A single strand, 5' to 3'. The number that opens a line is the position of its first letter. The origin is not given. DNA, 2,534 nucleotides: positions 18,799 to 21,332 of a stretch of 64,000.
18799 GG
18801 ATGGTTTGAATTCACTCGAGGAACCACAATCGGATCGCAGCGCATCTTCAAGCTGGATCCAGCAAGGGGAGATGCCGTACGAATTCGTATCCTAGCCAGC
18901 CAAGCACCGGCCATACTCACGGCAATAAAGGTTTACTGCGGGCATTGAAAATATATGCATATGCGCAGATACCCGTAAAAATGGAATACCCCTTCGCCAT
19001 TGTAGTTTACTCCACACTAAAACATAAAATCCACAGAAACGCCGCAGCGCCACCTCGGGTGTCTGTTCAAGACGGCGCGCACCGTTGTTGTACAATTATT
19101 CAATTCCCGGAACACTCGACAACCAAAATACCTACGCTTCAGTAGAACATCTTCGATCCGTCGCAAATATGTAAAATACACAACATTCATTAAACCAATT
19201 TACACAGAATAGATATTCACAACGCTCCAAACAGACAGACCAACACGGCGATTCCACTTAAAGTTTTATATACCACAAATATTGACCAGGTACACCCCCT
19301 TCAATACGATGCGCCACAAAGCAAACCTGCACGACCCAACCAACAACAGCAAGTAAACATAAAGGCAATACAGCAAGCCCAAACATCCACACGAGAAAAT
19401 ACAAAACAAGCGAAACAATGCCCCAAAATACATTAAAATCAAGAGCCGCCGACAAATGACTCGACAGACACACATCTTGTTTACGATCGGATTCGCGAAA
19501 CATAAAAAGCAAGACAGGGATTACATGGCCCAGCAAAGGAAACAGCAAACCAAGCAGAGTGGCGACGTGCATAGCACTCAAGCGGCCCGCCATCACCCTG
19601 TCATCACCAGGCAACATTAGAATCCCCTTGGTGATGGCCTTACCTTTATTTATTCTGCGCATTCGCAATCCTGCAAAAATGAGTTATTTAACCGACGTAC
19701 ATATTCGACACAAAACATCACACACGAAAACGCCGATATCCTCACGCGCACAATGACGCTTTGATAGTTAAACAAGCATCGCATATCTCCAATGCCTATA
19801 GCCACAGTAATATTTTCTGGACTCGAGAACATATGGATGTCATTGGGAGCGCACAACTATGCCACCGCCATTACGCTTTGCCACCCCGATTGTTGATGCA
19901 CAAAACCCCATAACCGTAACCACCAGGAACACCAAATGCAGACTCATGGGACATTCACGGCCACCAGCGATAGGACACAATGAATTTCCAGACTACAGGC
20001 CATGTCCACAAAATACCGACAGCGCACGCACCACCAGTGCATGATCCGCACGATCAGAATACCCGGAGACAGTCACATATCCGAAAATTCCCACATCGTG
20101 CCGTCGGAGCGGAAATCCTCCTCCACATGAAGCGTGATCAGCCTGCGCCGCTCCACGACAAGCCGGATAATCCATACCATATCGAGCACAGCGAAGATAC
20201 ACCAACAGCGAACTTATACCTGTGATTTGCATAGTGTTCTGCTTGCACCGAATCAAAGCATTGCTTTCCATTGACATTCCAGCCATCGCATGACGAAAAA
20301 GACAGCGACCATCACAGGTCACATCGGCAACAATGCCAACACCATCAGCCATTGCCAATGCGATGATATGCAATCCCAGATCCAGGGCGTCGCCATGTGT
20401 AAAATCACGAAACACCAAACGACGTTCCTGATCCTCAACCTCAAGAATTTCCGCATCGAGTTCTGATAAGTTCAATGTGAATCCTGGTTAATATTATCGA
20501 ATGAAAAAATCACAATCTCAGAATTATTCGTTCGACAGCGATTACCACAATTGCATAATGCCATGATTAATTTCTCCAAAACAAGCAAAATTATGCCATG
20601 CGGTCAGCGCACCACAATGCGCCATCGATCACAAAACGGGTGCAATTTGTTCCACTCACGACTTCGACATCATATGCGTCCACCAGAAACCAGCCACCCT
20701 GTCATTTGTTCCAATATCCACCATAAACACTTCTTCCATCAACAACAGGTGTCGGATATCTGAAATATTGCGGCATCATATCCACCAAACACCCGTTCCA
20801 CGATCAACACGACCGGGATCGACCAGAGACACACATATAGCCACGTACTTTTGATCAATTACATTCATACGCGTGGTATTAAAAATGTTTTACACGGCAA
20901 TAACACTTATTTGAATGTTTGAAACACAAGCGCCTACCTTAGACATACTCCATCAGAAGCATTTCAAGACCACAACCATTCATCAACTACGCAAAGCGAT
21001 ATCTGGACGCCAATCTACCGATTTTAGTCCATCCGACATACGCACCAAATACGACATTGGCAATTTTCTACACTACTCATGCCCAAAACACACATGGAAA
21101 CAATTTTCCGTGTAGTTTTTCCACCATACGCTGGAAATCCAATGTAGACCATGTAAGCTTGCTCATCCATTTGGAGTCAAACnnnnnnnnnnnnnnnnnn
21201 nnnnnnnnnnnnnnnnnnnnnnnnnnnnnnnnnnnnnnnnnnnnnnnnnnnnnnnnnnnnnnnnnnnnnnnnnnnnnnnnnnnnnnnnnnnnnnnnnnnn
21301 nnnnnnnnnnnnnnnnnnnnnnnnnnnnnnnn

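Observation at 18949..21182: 2.2-kb AT-rich island embedded in the high-GC genome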

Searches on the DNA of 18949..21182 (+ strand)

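Call 55: search_dna_similar(query=window:18949-21182:+, collection=phages, mode=distant, max_evalue=0.001, max_rows=10)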
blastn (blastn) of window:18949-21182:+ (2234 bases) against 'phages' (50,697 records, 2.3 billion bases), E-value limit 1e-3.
No match.

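Call 56: search_dna_similar(query=window:18949-21182:+, collection=plasmids, mode=distant, max_evalue=0.001, max_rows=10)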
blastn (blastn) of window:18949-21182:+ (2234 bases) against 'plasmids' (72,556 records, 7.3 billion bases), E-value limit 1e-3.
No match.
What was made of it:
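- On Prophage or mobile-element remnant: No phage or plasmid blastn match (calls 55, 56).
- Tried and rejected: blastn 'distant' against phages and plasmids: no match (calls 55, 56).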

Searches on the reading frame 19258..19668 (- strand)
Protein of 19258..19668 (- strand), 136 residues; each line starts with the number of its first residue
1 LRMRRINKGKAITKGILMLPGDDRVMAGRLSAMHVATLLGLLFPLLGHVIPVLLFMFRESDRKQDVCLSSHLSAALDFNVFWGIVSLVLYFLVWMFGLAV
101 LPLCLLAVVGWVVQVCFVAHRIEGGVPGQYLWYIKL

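Call 5: search_protein_families(library=pfam, proteins=[window:19258-19668:-], max_evalue=0.01)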
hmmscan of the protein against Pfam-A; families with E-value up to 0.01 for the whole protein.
window:19258-19668:- (136 aa): 1 family
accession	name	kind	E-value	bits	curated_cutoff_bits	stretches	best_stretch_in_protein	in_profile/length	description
PF09685.15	DUF4870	-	1.9e-07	31.5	25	1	32-132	7-102/107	Domain of unknown function (DUF4870)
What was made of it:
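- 19258..19662 (-): DUF4870 small membrane protein of 134 aa. It is a singleton with no close relatives. PF09685, 31.5 bits (call 5).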

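Call 34: find_homologous_proteins(query=window:19258-19662:-, max_evalue=0.001)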
Query window:19258-19662:- (134 aa): 1 proteins with E <= 0.001 among 167 candidates.
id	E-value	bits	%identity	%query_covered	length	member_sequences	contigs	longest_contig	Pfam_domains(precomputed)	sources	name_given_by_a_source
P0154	1.6e-82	293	100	100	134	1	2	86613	PF09685.16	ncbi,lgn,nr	ncbi:MAG: DUF4870 domain-containing protein [Planctomycetes bacterium]|nr:DUF4870 domain-containing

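Call 58: find_related_loci(query=window:19258-19662:-, collection=viral_contigs, flank=5000)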
Query window:19258-19662:- (134 aa) in viral_contigs; peptide patterns used: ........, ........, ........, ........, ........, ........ (x = any residue, [..] = any of these).
15 stretches matched a pattern, but none encodes a relative of the query by tblastn (E <= 1e-3).

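Call 70: search_protein_families(library=ncbifam, proteins=[window:19258-19662:-], max_evalue=0.01)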
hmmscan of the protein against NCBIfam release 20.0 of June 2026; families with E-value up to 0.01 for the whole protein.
window:19258-19662:- (134 aa): 0 families

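Call 89: search_protein_families(library=phrogs, proteins=[window:19258-19662:-], max_evalue=0.01)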
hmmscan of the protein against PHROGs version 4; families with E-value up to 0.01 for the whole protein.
window:19258-19662:- (134 aa): 0 families

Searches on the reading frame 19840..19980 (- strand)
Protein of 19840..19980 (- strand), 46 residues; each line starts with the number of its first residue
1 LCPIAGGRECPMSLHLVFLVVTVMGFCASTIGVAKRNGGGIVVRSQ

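Call 70: search_protein_families(library=ncbifam, proteins=[window:19840-19980:-], max_evalue=0.01)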
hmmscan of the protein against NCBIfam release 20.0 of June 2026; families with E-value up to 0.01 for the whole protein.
window:19840-19980:- (46 aa): 0 families

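Call 89: search_protein_families(library=phrogs, proteins=[window:19840-19980:-], max_evalue=0.01)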
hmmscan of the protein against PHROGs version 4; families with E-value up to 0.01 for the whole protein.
window:19840-19980:- (46 aa): 0 families

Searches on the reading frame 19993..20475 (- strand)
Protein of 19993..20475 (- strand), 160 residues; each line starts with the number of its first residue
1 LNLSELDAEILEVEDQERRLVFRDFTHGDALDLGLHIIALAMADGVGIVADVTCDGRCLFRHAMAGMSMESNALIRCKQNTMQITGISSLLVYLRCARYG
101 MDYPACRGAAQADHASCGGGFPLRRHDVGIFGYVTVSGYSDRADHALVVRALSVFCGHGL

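Call 5: search_protein_families(library=pfam, proteins=[window:19993-20475:-], max_evalue=0.01)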
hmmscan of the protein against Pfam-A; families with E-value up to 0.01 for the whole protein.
window:19993-20475:- (160 aa): 1 family
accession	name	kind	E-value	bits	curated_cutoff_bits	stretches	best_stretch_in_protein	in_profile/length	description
PF03928.20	HbpS-like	-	1.4e-18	67.6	25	1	25-152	1-127/128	Haem degrading protein HbpS-like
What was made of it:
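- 19993..20475 (-): Divergent UPF0303/HbpS-like paralogue of 160 aa with a TTG start. The ORF is intact but degenerate. PF03928, E 1.4e-18 (call 5).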

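Call 10: find_encoding_contigs(protein=window:19993-20475:-, flank=10000, max_places=10)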
Protein window:19993-20475:- (160 aa): 2 contigs read that carry it; 2 places shown.
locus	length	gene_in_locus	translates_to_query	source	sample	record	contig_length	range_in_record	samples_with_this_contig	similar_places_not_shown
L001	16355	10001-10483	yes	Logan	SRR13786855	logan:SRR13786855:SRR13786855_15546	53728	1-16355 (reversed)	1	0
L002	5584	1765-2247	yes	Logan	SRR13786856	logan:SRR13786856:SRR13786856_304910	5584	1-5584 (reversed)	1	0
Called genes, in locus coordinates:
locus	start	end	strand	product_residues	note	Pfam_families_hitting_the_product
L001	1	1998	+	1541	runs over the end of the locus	PF00703:Glyco_hydro_2 (weak), PF02836:Glyco_hydro_2_C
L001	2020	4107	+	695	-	PF22124:Glyco_hydro_95_cat, PF21307:Glyco_hydro_95_C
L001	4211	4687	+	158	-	PF03928:HbpS-like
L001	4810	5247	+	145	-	-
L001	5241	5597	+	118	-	PF05717:TnpB_IS66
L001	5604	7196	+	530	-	PF03050:DDE_Tnp_IS66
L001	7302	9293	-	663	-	PF02449:Glyco_hydro_42, PF08532:Glyco_hydro_42M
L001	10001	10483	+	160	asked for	PF03928:HbpS-like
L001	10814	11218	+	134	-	PF09685:MamF_MmsF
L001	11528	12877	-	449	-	PF01120:Alpha_L_fucos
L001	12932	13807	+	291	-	PF12833:HTH_18, PF00165:HTH_AraC (weak)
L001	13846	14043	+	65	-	-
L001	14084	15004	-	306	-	PF02311:AraC_binding, PF12833:HTH_18, PF00165:HTH_AraC (weak)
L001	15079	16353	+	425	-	?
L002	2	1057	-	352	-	?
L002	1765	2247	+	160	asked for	PF03928:HbpS-like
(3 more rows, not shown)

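Call 16: find_homologous_proteins(query=window:19993-20475:-, max_evalue=0.00001)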
Query window:19993-20475:- (160 aa): 4 proteins with E <= 0.00001 among 43 candidates.
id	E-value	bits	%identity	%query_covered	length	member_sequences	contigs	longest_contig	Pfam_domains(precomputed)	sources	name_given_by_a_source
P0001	1.2e-101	355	100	100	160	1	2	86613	PF03928.21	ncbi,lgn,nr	ncbi:MAG: heme-binding protein [Planctomycetes bacterium]|nr:heme-binding protein [Planctomycetota b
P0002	7.3e-22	96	41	93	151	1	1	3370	PF03928.21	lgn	-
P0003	2.0e-21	95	43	93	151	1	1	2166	PF03928.21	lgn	-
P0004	1.1e-20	92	40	93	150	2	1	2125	PF03928.21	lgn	-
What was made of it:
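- Tried and rejected: Word-indexed protein searches with HbpS-like and DUF4870: self only, plus hits at 40-43% identity (calls 16, 34).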

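Call 25: search_protein_representatives(protein=window:19993-20475:-)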
Query: 160 residues. Proteins with E-value up to 0.001 (for the whole library): 594; up to 1e-10: 138; up to 1e-30: 2. The best 150 are listed.
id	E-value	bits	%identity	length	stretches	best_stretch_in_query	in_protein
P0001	3.7e-102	355.2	100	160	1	1-160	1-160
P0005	2.5e-33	131.5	49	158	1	2-153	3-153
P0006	1.4e-23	99.9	40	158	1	5-153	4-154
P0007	2.9e-22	95.6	36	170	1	3-156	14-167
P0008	1.4e-20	90.2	40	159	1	4-154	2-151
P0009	9.8e-20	87.4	38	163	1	3-154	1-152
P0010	2.7e-18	82.7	35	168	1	9-157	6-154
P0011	4.8e-18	81.9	38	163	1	4-155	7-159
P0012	5.4e-18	81.7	37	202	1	12-154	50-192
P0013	1.2e-17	80.7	34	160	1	7-153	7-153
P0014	1.5e-17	80.3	38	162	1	5-156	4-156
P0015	1.8e-17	80.1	36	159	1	12-155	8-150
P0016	2.0e-17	79.9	35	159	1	8-158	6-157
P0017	3.4e-17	79.1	36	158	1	12-153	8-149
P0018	3.8e-17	79.0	38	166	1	13-157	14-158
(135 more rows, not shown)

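Call 28: find_encoding_contigs(protein=P0005, flank=10000, max_places=6)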
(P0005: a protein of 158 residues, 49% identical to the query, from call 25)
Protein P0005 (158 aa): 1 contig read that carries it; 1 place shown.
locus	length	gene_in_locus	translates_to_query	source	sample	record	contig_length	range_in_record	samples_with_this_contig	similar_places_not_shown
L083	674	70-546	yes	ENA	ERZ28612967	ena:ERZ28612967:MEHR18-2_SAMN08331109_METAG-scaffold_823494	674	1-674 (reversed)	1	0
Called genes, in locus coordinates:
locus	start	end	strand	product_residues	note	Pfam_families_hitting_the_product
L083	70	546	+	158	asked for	PF03928:HbpS-like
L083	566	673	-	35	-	?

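Call 32: find_related_loci(query=A1, collection=metagenome_contigs, flank=10000)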
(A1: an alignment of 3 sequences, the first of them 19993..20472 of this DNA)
Query A1 (159 aa) in metagenome_contigs; peptide patterns used: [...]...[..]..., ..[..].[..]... (x = any residue, [..] = any of these).
247 stretches matched a pattern; 1 encode a relative of the query (tblastn E <= 1e-3); 1 distinct loci.
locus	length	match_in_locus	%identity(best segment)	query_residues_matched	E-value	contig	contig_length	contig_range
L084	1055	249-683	35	15-159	1e-24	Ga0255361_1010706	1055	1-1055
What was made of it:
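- Tried and rejected: metagenome_contigs scan with the HbpS alignment: one distant locus (call 32).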

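Call 57: find_related_loci(query=A1, collection=viral_contigs, flank=5000)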
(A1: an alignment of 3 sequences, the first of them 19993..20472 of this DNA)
Query A1 (159 aa) in viral_contigs; peptide patterns used: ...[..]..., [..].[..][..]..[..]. (x = any residue, [..] = any of these).
79 stretches matched a pattern, but none encodes a relative of the query by tblastn (E <= 1e-3).
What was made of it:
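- No phage, plasmid or IMG/VR similarity (calls 55-58).
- On Prophage or mobile-element remnant: No IMG/VR match (calls 57, 58).
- Tried and rejected: IMG/VR scans with the HbpS alignment and with DUF4870: none (calls 57, 58).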

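Call 70: search_protein_families(library=ncbifam, proteins=[window:19993-20475:-], max_evalue=0.01)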
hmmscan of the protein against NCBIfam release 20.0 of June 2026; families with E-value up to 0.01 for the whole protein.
window:19993-20475:- (160 aa): 6 families
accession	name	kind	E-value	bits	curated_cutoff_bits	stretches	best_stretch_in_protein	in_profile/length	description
NF002696.0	PRK02487.1-5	equivalog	1.1e-33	115.8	146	1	6-157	3-154/160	heme-degrading domain-containing protein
NF002695.0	PRK02487.1-4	equivalog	1e-23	83.8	282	1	12-158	9-155/165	heme-degrading domain-containing protein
NF002692.0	PRK02487.1-1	equivalog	1.3e-23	83.1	297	1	2-152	5-152/158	heme-degrading domain-containing protein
NF002693.0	PRK02487.1-2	equivalog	2.3e-21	76.4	307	1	12-157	13-158/169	heme-degrading domain-containing protein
NF002694.0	PRK02487.1-3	equivalog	2.9e-20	72.5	311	1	12-157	9-154/171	heme-degrading domain-containing protein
NF002697.0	PRK02487.1-6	equivalog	7.3e-16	58.1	269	1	24-157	24-156/164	heme-degrading domain-containing protein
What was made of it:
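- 19993..20475 (-): NF002696 scores 115.8 bits, below the cutoff of 146 (call 70).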

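Call 72: search_solved_structures(query=window:19993-20475:-, max_evalue=0.001)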
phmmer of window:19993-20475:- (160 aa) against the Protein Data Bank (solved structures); distinct sequences matched with E-value up to 0.001: 5.
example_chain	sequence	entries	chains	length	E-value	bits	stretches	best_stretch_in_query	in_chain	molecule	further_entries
4clc_C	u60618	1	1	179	5.3e-09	39.5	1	9-158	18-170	UPF0303 PROTEIN YBR137W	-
4clc_E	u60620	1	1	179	5.3e-09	39.5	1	9-158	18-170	UPF0303 PROTEIN YBR137W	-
4clc_B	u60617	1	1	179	7.7e-09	39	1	9-158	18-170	UPF0303 PROTEIN YBR137W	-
4clc_D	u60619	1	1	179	1.2e-08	38.3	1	10-158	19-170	UPF0303 PROTEIN YBR137W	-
4clc_A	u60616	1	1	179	1.4e-08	38.1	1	9-158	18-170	UPF0303 PROTEIN YBR137W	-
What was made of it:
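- Closest known: UPF0303 / HbpS-like haem-degrading domain family. Same: The island gene matches over its full length, and a paralogue is nearby (calls 5, 70, 72).
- Checked: Its closest solved structure is yeast UPF0303 YBR137W, 4CLC (call 72).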

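Call 89: search_protein_families(library=phrogs, proteins=[window:19993-20475:-], max_evalue=0.01)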
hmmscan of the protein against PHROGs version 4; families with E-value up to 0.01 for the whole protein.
window:19993-20475:- (160 aa): 0 families
